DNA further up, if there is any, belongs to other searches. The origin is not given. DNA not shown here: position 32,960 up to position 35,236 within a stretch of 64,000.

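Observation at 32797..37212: Three-subunit hydantoinase/acetone-carboxylase-family enzyme (HyuA-like, HyuB-like, small Cys-rich subunit) as island cargo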

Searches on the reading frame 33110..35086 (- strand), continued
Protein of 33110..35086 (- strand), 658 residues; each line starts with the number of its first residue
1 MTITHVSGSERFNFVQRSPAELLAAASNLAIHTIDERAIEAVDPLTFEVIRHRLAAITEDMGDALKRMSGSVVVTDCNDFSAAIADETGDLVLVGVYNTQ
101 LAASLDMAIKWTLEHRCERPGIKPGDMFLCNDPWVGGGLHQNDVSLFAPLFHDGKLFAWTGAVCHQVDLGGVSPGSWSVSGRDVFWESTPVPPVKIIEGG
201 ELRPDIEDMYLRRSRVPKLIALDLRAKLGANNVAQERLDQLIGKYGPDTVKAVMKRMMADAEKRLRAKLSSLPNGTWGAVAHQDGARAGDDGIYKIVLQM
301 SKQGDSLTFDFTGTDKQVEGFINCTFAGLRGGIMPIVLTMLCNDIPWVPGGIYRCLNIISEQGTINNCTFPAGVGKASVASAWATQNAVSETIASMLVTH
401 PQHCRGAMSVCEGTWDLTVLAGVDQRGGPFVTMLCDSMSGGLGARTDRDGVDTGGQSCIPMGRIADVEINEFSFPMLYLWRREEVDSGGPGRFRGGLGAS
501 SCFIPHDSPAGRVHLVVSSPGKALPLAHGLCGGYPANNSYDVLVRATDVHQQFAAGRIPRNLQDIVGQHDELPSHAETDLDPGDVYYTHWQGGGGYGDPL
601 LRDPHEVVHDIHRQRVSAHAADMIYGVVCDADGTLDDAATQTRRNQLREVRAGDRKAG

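Call 81: find_encoding_contigs(protein=P0045, flank=10000, max_places=2)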
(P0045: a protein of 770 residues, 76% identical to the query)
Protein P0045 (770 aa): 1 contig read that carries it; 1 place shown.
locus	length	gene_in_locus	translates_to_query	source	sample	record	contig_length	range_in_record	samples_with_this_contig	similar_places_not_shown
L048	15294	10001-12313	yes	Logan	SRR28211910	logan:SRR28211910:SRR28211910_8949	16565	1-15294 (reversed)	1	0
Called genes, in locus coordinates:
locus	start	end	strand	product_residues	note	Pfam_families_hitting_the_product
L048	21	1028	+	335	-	PF13377:Peripla_BP_3 (faint), PF00532:Peripla_BP_1, PF13407:Peripla_BP_4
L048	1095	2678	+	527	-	PF00005:ABC_tran, PF13304:AAA_21 (faint), PF00005:ABC_tran (weak)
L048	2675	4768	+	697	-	PF02653:BPD_transp_2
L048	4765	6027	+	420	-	PF00296:Bac_luciferase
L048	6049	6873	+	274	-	PF00561:Abhydrolase_1, PF12697:Abhydrolase_6, PF12146:Hydrolase_4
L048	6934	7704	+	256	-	PF00106:adh_short, PF08659:KR, PF13561:adh_short_C2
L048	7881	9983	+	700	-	PF05378:Hydant_A_N, PF01968:Hydantoinase_A, PF19278:Hydant_A_C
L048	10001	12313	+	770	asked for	PF02538:Hydantoinase_B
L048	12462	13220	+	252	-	PF00106:adh_short, PF08659:KR, PF13561:adh_short_C2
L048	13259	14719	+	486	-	PF00171:Aldedh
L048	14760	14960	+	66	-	PF00126:HTH_1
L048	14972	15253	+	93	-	-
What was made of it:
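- L048 combines the enzyme with a luciferase-like monooxygenase, an alpha/beta hydrolase, two SDRs and an ALDH (call 81).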

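Call 83: search_dna_similar(query=window:33110-35086:-, collection=plasmids, mode=protein, max_rows=40, max_evalue=1e-60)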
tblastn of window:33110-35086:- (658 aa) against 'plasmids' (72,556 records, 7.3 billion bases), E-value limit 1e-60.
Records with a match: 11; places in all: 11; records where one place covers at least 80% of the query: 11.
Best place of each record, by identity: <60% 11.
By first word of the organism name: Natrinema 2; Rhodococcus 2; Natronosalvus 1; Haladaptatus 1; Haloterrigena 1; Halomarina 1; Niveispirillum 1; Mycobacterium 1; Halorientalis 1.
By predicted mobility (MOB-suite, as given by PLSDB): non-mobilizable 10; mobilizable 1.
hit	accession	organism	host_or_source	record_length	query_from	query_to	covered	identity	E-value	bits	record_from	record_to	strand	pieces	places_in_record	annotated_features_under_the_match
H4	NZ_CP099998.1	Natronosalvus halobius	cell culture,sediment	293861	3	658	100%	42.4%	2e-166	535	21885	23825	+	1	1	hydantoinase B/oxoprolinase family protein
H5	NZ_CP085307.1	Haladaptatus pallidirubidus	cell culture,saline soil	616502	19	651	96%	39.6%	5e-133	439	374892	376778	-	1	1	hydantoinase B/oxoprolinase family protein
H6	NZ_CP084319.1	Haloterrigena alkaliphila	Salt lake,Salt lake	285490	19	651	96%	39.4%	4e-129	427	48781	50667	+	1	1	hydantoinase B/oxoprolinase family protein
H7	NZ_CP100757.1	Natrinema gelatinilyticum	marine sediment,sediment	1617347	19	651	96%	39.2%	1e-133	441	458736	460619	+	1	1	record has no annotation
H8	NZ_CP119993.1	Halomarina sp. PSR21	cell culture,saline soil from Tarim ...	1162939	29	633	92%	38.5%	6e-118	395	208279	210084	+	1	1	record has no annotation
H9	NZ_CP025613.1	Niveispirillum cyanobacteriorum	sing cell,cyanobacterial aggregates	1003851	42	651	93%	37.3%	3e-114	384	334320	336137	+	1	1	none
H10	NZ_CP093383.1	Rhodococcus opacus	cell culture,forest soil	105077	11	651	97%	35.2%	4e-96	332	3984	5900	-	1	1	hydantoinase B/oxoprolinase family protein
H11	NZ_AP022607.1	Mycobacterium branderi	-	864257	40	657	94%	34.2%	5e-87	305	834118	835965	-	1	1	hydantoinase B/oxoprolinase family protein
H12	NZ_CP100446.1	Natrinema caseinilyticum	marine sediment,sediment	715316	35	651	94%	33.7%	9e-82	290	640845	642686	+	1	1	hydantoinase B/oxoprolinase family protein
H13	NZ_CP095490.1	Halorientalis marina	cell culture,salt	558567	42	643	91%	33.1%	2e-87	306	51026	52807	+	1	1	hydantoinase B/oxoprolinase family protein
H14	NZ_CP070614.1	Rhodococcus pseudokoreensis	cell culture,rhizosphere of apple ...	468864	38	653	94%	31.1%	2e-73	265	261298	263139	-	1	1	hydantoinase B/oxoprolinase family protein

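Call 84: get_annotated_region(hit=H10, flank=9000)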
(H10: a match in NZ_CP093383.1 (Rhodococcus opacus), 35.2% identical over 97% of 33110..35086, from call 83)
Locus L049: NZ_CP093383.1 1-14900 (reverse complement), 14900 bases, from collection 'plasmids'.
description: Rhodococcus opacus strain S8 plasmid pCP105, complete sequence
organism: Rhodococcus opacus (NCBI taxid 37919)
taxonomy: Bacteria; Actinomycetota; Actinomycetes; Mycobacteriales; Nocardiaceae; Rhodococcus; Rhodococcus opacus
host: -; source: cell culture,forest soil; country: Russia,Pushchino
typing (MOB-suite, as given by PLSDB): mobilizable; replicon rep_cluster_1181; relaxase MOBP,MOBP
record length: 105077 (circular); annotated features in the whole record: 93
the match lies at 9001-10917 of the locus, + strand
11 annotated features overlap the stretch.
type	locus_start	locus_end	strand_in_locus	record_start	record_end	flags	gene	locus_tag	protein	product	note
CDS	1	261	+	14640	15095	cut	-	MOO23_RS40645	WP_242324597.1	hypothetical protein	-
CDS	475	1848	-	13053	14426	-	-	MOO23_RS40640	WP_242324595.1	MFS transporter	GO:0055085 - transmembrane transport [Evidence IEA]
CDS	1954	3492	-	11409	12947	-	-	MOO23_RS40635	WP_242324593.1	class I adenylate-forming enzyme family protein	-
CDS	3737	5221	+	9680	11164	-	-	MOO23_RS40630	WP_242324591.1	NAD(P)/FAD-dependent oxidoreductase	-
CDS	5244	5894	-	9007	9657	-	-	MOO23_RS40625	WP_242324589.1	TetR/AcrR family transcriptional regulator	-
CDS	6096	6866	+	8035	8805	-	-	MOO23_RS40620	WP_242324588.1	SDR family NAD(P)-dependent oxidoreductase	-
CDS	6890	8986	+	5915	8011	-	-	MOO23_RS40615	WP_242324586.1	hydantoinase/oxoprolinase family protein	-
CDS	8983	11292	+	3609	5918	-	-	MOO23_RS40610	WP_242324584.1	hydantoinase B/oxoprolinase family protein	-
CDS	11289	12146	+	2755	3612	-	-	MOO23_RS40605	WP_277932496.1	SDR family oxidoreductase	-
CDS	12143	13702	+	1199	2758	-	-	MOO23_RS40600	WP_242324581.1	acyl--CoA ligase family protein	-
CDS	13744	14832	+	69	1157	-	-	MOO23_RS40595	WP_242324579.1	serine hydrolase domain-containing protein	-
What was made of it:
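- R. opacus pCP105 has SDR-HyuA-HyuB-SDR-acyl-CoA ligase (call 84).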

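Call 85: get_annotated_region(hit=H11, flank=8000)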
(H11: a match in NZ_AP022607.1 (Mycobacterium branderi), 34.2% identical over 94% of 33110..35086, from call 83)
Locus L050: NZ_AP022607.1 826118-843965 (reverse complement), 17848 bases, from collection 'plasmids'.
description: Mycobacterium branderi strain JCM 12687 plasmid pJCM12687
organism: Mycobacterium branderi (NCBI taxid 43348)
taxonomy: Bacteria; Actinomycetota; Actinomycetes; Mycobacteriales; Mycobacteriaceae; Mycobacterium; Mycobacterium branderi
host: -; source: -; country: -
typing (MOB-suite, as given by PLSDB): non-mobilizable
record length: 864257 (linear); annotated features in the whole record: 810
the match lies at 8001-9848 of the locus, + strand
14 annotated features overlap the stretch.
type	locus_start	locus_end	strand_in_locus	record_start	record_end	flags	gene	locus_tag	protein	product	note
CDS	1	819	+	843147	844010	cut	-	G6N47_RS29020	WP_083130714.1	SMP-30/gluconolactonase/LRE family protein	-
CDS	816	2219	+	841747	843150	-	-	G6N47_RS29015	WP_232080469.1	phosphotransferase family protein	-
CDS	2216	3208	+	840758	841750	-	-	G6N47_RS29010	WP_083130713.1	hypothetical protein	-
CDS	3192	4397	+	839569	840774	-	-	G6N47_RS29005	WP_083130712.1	cytochrome P450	-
CDS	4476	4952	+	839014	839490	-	-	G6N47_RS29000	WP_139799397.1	2,4'-dihydroxyacetophenone dioxygenase family protein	-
CDS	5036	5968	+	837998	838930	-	-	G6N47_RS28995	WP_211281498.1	cytochrome P450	-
CDS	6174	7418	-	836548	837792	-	-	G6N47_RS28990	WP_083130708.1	cytochrome P450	-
CDS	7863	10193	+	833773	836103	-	-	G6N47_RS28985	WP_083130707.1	hydantoinase B/oxoprolinase family protein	-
CDS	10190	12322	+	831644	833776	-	-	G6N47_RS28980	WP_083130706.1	hydantoinase/oxoprolinase family protein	-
CDS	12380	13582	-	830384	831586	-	-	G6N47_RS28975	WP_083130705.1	cytochrome P450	-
CDS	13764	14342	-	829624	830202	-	-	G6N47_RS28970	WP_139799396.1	hypothetical protein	-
CDS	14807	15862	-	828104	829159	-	-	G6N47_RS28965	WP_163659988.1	cytochrome P450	-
CDS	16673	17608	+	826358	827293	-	-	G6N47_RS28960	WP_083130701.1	cyclase family protein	-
CDS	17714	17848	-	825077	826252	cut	-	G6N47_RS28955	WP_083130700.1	hypothetical protein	-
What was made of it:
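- Sister-clade contexts point to ketones (calls 81, 84, 85).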
